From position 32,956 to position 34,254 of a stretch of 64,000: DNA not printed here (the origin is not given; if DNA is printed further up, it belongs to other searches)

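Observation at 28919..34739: Six-gene, translationally coupled diacetamido-sugar glycan operon (wbpD-wbpB-wbpE-like, GT4, degT, pglC-like) without WbpA or an O-antigen polymerase in view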

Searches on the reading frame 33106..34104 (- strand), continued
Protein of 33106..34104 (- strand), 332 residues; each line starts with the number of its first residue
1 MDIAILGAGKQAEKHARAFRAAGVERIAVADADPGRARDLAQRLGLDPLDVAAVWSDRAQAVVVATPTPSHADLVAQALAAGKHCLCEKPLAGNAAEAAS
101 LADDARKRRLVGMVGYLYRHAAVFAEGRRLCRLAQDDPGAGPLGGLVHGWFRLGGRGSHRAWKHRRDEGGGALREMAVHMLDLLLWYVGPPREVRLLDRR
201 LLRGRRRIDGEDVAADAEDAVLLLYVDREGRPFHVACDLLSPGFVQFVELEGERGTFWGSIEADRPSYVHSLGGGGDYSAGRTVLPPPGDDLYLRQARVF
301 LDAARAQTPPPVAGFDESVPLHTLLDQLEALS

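Call 24: find_encoding_contigs(protein=P0014, flank=10000, max_places=1)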
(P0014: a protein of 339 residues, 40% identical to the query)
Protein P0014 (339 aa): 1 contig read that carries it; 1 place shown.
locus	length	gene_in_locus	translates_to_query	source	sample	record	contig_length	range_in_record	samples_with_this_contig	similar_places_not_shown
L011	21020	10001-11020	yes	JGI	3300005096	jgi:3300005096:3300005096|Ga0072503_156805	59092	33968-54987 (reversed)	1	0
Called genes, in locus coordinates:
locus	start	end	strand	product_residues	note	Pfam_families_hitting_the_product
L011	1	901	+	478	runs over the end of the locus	PF01943:Polysacc_synt, PF13440:Polysacc_synt_3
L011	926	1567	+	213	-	PF25084:LbH_EIF2B (faint), PF00132:Hexapep (weak), PF14602:Hexapep_2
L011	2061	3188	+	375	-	PF01073:3Beta_HSD, PF01370:Epimerase, PF02719:Polysacc_synt_2, PF05368:NmrA, PF07993:NAD_binding_4, PF16363:GDP_Man_Dehyd, PF01370:Epimerase, PF16363:GDP_Man_Dehyd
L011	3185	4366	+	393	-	PF13439:Glyco_transf_4, PF13579:Glyco_trans_4_4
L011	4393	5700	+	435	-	PF04932:Wzy_C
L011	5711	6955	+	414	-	PF13439:Glyco_transf_4, PF13579:Glyco_trans_4_4, PF13477:Glyco_trans_4_2 (weak), PF20706:GT4-conflict (weak), PF00534:Glycos_transf_1, PF13692:Glyco_trans_1_4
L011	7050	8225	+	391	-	PF00534:Glycos_transf_1, PF13692:Glyco_trans_1_4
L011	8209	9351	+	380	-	PF02350:Epimerase_2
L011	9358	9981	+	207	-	PF25084:LbH_EIF2B (weak), PF25087:GMPPB_C (faint), PF00132:Hexapep, PF14602:Hexapep_2 (weak)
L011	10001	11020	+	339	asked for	PF01408:GFO_IDH_MocA, PF22725:GFO_IDH_MocA_C3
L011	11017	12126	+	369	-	PF00155:Aminotran_1_2, PF01041:DegT_DnrJ_EryC1, PF01212:Beta_elim_lyase, PF01053:Cys_Met_Meta_PP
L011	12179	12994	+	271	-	PF00535:Glycos_transf_2, PF10111:Glyco_tranf_2_2, PF13641:Glyco_tranf_2_3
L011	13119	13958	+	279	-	PF13489:Methyltransf_23 (weak), PF13649:Methyltransf_25, PF13847:Methyltransf_31, PF08241:Methyltransf_11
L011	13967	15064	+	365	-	PF01636:APH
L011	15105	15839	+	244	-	PF02223:Thymidylate_kin (faint)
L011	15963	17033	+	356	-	PF14907:NTP_transf_5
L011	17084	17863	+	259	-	PF01209:Ubie_methyltran (weak), PF13489:Methyltransf_23 (weak), PF08241:Methyltransf_11, PF08242:Methyltransf_12 (weak), PF13649:Methyltransf_25, PF13847:Methyltransf_31 (weak)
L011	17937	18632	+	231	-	PF02397:Bac_transf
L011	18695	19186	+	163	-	PF01850:PIN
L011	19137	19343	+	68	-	-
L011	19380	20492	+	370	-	PF01041:DegT_DnrJ_EryC1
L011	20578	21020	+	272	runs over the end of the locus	PF00456:Transketolase_N, PF13292:DXP_synthase_N (faint), PF00676:E1_dh (weak)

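Call 25: find_encoding_contigs(protein=P0037, flank=10000, max_places=1)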
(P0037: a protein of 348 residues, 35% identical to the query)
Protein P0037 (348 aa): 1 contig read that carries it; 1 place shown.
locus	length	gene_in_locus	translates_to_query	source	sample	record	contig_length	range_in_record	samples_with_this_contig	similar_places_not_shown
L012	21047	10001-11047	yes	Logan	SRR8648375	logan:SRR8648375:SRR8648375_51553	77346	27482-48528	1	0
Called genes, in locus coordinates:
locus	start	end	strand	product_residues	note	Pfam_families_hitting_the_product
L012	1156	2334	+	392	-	PF01370:Epimerase, PF16363:GDP_Man_Dehyd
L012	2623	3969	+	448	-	PF13440:Polysacc_synt_3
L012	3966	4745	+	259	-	PF01209:Ubie_methyltran (weak), PF13489:Methyltransf_23, PF05175:MTS (faint), PF13649:Methyltransf_25, PF13847:Methyltransf_31, PF08241:Methyltransf_11, PF08242:Methyltransf_12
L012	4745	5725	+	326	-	PF01073:3Beta_HSD, PF01370:Epimerase, PF02719:Polysacc_synt_2, PF04321:RmlD_sub_bind, PF16363:GDP_Man_Dehyd, PF13460:NAD_binding_10, PF07993:NAD_binding_4 (weak)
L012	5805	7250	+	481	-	-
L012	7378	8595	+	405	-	PF20706:GT4-conflict, PF00534:Glycos_transf_1, PF13692:Glyco_trans_1_4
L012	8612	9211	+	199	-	PF25087:GMPPB_C (faint), PF25084:LbH_EIF2B (faint), PF00132:Hexapep, PF14602:Hexapep_2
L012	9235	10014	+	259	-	PF13480:Acetyltransf_6 (faint), PF13302:Acetyltransf_3 (faint), PF13527:Acetyltransf_9 (faint), PF00583:Acetyltransf_1, PF13508:Acetyltransf_7, PF08445:FR47, PF13673:Acetyltransf_10 (weak)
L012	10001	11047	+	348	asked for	PF01408:GFO_IDH_MocA, PF02894:GFO_IDH_MocA_C, PF22725:GFO_IDH_MocA_C3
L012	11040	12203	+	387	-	PF00155:Aminotran_1_2, PF00266:Aminotran_5 (weak), PF01041:DegT_DnrJ_EryC1, PF01053:Cys_Met_Meta_PP, PF01212:Beta_elim_lyase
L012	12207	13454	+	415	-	PF13439:Glyco_transf_4, PF13579:Glyco_trans_4_4, PF00534:Glycos_transf_1, PF13692:Glyco_trans_1_4, PF13524:Glyco_trans_1_2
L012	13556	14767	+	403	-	PF01041:DegT_DnrJ_EryC1, PF00155:Aminotran_1_2, PF01053:Cys_Met_Meta_PP (weak), PF01212:Beta_elim_lyase (weak)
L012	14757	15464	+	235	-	PF02397:Bac_transf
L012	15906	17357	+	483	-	PF12708:Pect-lyase_RHGA_epim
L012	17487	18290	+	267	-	PF19567:CpsB_CapC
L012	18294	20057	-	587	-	PF13196:DUF4012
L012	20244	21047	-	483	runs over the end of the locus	PF02706:Wzz (weak), PF01656:CbiA, PF09140:MipZ (faint), PF10609:ParA, PF13614:AAA_31 (weak)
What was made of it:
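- L012 carries acetyltransferase-(GNAT)-oxidoreductase-aminotransferase-GT4-DegT-Bac_transf in the same order as the window (call 25).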

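Call 27: find_related_loci(query=A1, collection=genome_contigs, flank=10000)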
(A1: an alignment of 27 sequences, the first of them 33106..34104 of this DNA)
Query A1 (332 aa) in genome_contigs; peptide patterns used: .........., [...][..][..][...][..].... (x = any residue, [..] = any of these).
600 stretches matched a pattern (row limit reached: there are more); 563 encode a relative of the query (tblastn E <= 1e-3); the best 80 are kept; 80 distinct loci.
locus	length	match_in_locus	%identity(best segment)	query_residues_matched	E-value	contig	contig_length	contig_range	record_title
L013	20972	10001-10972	44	3-329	6e-71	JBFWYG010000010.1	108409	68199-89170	MAG: Gammaproteobacteria bacterium isolate CA_2019_TPBS_159 NODE_1605_length_108409_cov_10.456512_TPBS, whole genome sho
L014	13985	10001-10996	40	1-328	2e-59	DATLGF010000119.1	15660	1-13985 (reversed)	MAG TPA_asm: Noviherbaspirillum sp. isolate SMAG_U13607 k141_21583, whole genome shotgun sequence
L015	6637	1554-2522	31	1-328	1e-56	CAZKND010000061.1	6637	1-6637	MAG TPA_asm: Candidatus Hadarchaeota archaeon isolate ERP127260_co1_6 genome assembly, contig: NODE_5474_length_6637_cov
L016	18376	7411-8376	33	1-328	1e-63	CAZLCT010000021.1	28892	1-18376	MAG TPA_asm: uncultured bacterium isolate binchicken_co256_57 genome assembly, contig: NODE_2683_length_28892_cov_5.5000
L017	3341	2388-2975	38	1-197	1e-22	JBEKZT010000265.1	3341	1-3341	MAG: Verrucomicrobiota bacterium isolate SPRUCE 76 SPRUCE_76_265, whole genome shotgun sequence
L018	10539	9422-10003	32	1-192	3e-21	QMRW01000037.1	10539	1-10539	MAG: Thermoprotei archaeon isolate B20_G17 B20_Guay17_scaffold_01688, whole genome shotgun sequence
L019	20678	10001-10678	29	24-255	8e-20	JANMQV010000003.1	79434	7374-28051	MAG: Candidatus Eisenbacteria bacterium isolate OTE_51_metabat_13 OTE_51_k141_382892, whole genome shotgun sequence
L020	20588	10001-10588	36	1-194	1e-19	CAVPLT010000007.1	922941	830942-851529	MAG: uncultured Nitrospiraceae bacterium isolate MFD00392.bin.1.91 genome assembly, contig: contig_6589, whole genome sh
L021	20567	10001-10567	32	3-192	1e-19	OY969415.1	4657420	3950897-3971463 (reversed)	MAG: uncultured Armatimonadetes bacterium isolate MFD00905.bin.2.19 genome assembly, chromosome: 1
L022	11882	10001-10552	35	7-194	1e-19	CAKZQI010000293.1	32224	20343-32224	MAG TPA_asm: uncultured Armatimonadetes bacterium isolate SRR5214706_bin.128_CONCOCT_v1.1_MAG genome assembly, contig: E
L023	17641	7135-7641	34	25-194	2e-19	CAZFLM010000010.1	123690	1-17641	MAG TPA_asm: uncultured Chthonomonadaceae bacterium isolate SRP220891_co1_476 genome assembly, contig: NODE_198_length_1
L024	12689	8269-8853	28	1-196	8e-19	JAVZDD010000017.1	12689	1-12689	MAG: Candidatus Nanoarchaeia archaeon isolate DRTY-6_201709_bins_1 DRTY-6_201709_bins_1_scaffold_17, whole genome shotgu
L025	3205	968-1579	32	1-194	6e-19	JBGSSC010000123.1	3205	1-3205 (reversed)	MAG: Terrimicrobiaceae bacterium isolate JTS-AC373 k141_2478558, whole genome shotgun sequence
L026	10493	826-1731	26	1-310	9e-19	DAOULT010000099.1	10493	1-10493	MAG TPA_asm: Anaerolineae bacterium isolate W31_52 k127_319555, whole genome shotgun sequence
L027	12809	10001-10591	33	1-197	1e-18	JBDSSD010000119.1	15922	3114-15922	MAG: Opitutus sp. isolate cluster1_bin.526 k127_10056244, whole genome shotgun sequence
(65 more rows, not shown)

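Call 35: search_solved_structures(query=A1, max_evalue=0.00001)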
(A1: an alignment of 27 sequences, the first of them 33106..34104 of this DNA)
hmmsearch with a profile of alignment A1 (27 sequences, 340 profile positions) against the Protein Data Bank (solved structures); distinct sequences matched with E-value up to 0.00001: 97 (the best 60 are shown).
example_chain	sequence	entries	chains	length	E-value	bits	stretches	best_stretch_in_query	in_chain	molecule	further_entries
4hkt_A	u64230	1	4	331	2.2e-35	125.7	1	3-318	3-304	Inositol 2-dehydrogenase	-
3ezy_A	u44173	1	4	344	1.3e-32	116.6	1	4-322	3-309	Dehydrogenase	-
7xr9_A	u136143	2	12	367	2.7e-31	112.3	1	2-194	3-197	DgpA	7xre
3euw_A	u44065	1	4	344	3.3e-30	108.7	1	4-330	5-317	Myo-inositol dehydrogenase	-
6nor_A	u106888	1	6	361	4.4e-30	108.3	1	4-334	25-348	Putative NAD dependent dehydrogenase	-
8w9s_A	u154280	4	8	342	7.6e-30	107.5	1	3-202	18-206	NADH-dependent dihydrogenase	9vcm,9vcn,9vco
9m3d_B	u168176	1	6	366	9e-29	104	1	2-242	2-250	DgpA1 from W974-1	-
4fb5_A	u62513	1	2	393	1.3e-28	103.4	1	4-267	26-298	Probable oxidoreductase protein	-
3e18_A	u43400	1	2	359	2.1e-28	102.8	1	3-193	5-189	oxidoreductase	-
5ya8_A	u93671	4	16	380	4.7e-28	101.6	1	4-262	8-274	Scyllo-inositol dehydrogenase with L-glucose dehydrogenase activity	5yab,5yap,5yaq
6a3f_A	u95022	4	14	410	9.1e-28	100.7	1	2-215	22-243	Putative dehydrogenase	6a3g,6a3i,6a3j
6ktj_A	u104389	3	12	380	1.2e-27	100.2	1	4-262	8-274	Scyllo-inositol dehydrogenase with L-glucose dehydrogenase activity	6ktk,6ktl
6jw6_A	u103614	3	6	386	2.3e-27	99.4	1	4-261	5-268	Dehydrogenase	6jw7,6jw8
4h3v_A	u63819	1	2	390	7.2e-27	97.7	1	6-198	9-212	Oxidoreductase domain protein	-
9azo_A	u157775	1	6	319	2.9e-26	95.7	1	2-142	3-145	PmdC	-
3q2i_A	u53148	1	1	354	1.1e-22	84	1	3-211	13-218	dehydrogenase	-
3q2k_A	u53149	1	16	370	3.5e-22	82.3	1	3-246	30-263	oxidoreductase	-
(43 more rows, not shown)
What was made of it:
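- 33106..34104 (-): Gfo/Idh/MocA NAD-dependent sugar oxidoreductase, 332 aa. Proposed to generate the keto group for transamination. It belongs to a small clade distinct from WbpB/WlbA and GnnA. Profile search, call 35.
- On WbpA/B/E/D/I UDP-ManNAc3NAcA pathway: The family profile ranks inositol dehydrogenases (2e-35) above 3q2i/3q2k (~1e-22) (call 35).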

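Call 37: find_encoding_contigs(protein=P0033, flank=10000, max_places=1)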
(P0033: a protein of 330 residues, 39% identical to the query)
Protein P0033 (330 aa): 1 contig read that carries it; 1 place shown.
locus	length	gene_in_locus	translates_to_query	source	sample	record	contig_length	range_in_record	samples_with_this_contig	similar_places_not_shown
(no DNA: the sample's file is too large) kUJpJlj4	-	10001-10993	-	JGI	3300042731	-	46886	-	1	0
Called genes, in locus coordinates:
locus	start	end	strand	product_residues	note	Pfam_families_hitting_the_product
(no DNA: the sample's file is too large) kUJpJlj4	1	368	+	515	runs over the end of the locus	-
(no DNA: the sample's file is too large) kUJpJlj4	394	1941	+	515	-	PF01943:Polysacc_synt, PF13440:Polysacc_synt_3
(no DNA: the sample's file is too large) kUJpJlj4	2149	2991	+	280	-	PF00685:Sulfotransfer_1 (faint), PF13469:Sulfotransfer_3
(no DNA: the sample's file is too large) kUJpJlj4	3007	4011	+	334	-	PF00685:Sulfotransfer_1 (faint), PF13469:Sulfotransfer_3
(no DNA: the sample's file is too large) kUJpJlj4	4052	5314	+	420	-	PF20706:GT4-conflict, PF00534:Glycos_transf_1, PF13692:Glyco_trans_1_4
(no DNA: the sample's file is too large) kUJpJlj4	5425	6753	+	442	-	PF04932:Wzy_C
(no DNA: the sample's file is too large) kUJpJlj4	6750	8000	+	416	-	PF20706:GT4-conflict, PF00534:Glycos_transf_1, PF13692:Glyco_trans_1_4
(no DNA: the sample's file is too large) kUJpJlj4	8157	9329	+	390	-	PF00534:Glycos_transf_1, PF13692:Glyco_trans_1_4 (weak)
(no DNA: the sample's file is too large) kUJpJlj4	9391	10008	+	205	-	PF14602:Hexapep_2 (faint), PF25084:LbH_EIF2B (faint), PF25087:GMPPB_C (faint), PF00132:Hexapep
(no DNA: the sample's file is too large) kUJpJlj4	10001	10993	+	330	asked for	PF01408:GFO_IDH_MocA, PF02894:GFO_IDH_MocA_C, PF22725:GFO_IDH_MocA_C3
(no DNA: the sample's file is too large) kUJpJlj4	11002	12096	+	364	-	PF00155:Aminotran_1_2, PF01041:DegT_DnrJ_EryC1, PF01212:Beta_elim_lyase (weak), PF00266:Aminotran_5 (weak), PF01053:Cys_Met_Meta_PP (weak)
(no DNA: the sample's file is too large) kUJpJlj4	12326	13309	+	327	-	PF08241:Methyltransf_11 (weak), PF08242:Methyltransf_12 (faint)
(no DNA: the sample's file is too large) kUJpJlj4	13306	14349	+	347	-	-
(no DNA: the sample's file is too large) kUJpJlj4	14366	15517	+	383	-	PF13641:Glyco_tranf_2_3, PF00535:Glycos_transf_2, PF10111:Glyco_tranf_2_2 (weak), PF13632:Glyco_trans_2_3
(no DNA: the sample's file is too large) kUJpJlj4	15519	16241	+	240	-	PF01209:Ubie_methyltran, PF13489:Methyltransf_23, PF08241:Methyltransf_11, PF08242:Methyltransf_12 (weak), PF13649:Methyltransf_25, PF13847:Methyltransf_31 (weak)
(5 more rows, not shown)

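Call 38: find_encoding_contigs(protein=P0035, flank=10000, max_places=1)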
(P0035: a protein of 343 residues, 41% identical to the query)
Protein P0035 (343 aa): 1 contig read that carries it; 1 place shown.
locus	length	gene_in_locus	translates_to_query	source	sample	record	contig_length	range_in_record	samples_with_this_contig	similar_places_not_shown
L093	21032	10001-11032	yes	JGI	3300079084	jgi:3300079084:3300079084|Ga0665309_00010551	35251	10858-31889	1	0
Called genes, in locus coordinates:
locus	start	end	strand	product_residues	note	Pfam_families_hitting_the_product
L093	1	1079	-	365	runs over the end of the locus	PF01717:Meth_synt_2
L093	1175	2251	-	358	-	PF00005:ABC_tran, PF13304:AAA_21 (faint), PF17912:OB_MalK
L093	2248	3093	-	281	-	PF00528:BPD_transp_1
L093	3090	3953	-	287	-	PF00528:BPD_transp_1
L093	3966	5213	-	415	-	PF01547:SBP_bac_1, PF13416:SBP_bac_8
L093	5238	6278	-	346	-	PF19315:MC_hydratase, PF01575:MaoC_dehydratas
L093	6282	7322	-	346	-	PF01118:Semialdhyde_dh, PF02774:Semialdhyde_dhC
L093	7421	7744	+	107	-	PF06127:Mpo1-like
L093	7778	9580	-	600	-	PF00009:GTP_EFTU, PF03144:GTP_EFTU_D2, PF14492:EFG_III (weak), PF00679:EFG_C, PF06421:LepA_C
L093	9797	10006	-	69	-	-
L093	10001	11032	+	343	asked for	PF01408:GFO_IDH_MocA, PF22725:GFO_IDH_MocA_C3, PF02894:GFO_IDH_MocA_C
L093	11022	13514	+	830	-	PF13439:Glyco_transf_4 (faint), PF13524:Glyco_trans_1_2 (faint), PF00534:Glycos_transf_1, PF13692:Glyco_trans_1_4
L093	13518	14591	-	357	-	PF05721:PhyH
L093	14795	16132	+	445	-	PF05159:Capsule_synth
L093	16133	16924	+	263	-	PF00106:adh_short, PF08659:KR (weak), PF13561:adh_short_C2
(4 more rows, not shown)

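Call 39: find_encoding_contigs(protein=P0039, flank=10000, max_places=1)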
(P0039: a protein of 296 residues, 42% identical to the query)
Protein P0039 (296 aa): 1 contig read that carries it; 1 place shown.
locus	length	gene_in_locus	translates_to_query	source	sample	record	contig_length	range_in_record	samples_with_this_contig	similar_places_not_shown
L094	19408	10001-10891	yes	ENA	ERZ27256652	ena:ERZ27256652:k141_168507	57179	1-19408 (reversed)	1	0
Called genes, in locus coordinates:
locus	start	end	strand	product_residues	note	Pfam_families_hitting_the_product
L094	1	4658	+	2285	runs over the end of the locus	PF00109:ketoacyl-synt, PF02801:Ketoacyl-synt_C, PF16197:KAsynt_C_assoc, PF00698:Acyl_transf_1, PF21089:PKS_DH_N, PF14765:PS-DH, PF08240:ADH_N, PF00107:ADH_zinc_N, +5 more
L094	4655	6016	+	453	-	PF00155:Aminotran_1_2, PF01053:Cys_Met_Meta_PP (weak)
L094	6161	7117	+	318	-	PF00107:ADH_zinc_N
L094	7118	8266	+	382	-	PF01370:Epimerase, PF16363:GDP_Man_Dehyd (weak)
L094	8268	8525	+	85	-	-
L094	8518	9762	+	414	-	PF18588:WcbI, PF13432:TPR_16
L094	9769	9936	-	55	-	-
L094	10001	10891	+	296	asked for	PF01408:GFO_IDH_MocA, PF22725:GFO_IDH_MocA_C3, PF02894:GFO_IDH_MocA_C (weak)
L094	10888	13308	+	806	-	PF00534:Glycos_transf_1, PF13692:Glyco_trans_1_4, PF13524:Glyco_trans_1_2 (weak), PF13439:Glyco_transf_4, PF13579:Glyco_trans_4_4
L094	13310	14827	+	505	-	PF00884:Sulfatase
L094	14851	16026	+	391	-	PF01546:Peptidase_M20, PF07687:M20_dimer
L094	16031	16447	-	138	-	PF22381:Staph_reg_Sar_Rot (faint), PF01978:TrmB (weak), PF12802:MarR_2, PF01047:MarR, PF13463:HTH_27 (weak)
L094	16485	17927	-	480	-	PF11794:HpaB_N, PF03241:HpaB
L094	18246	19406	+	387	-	?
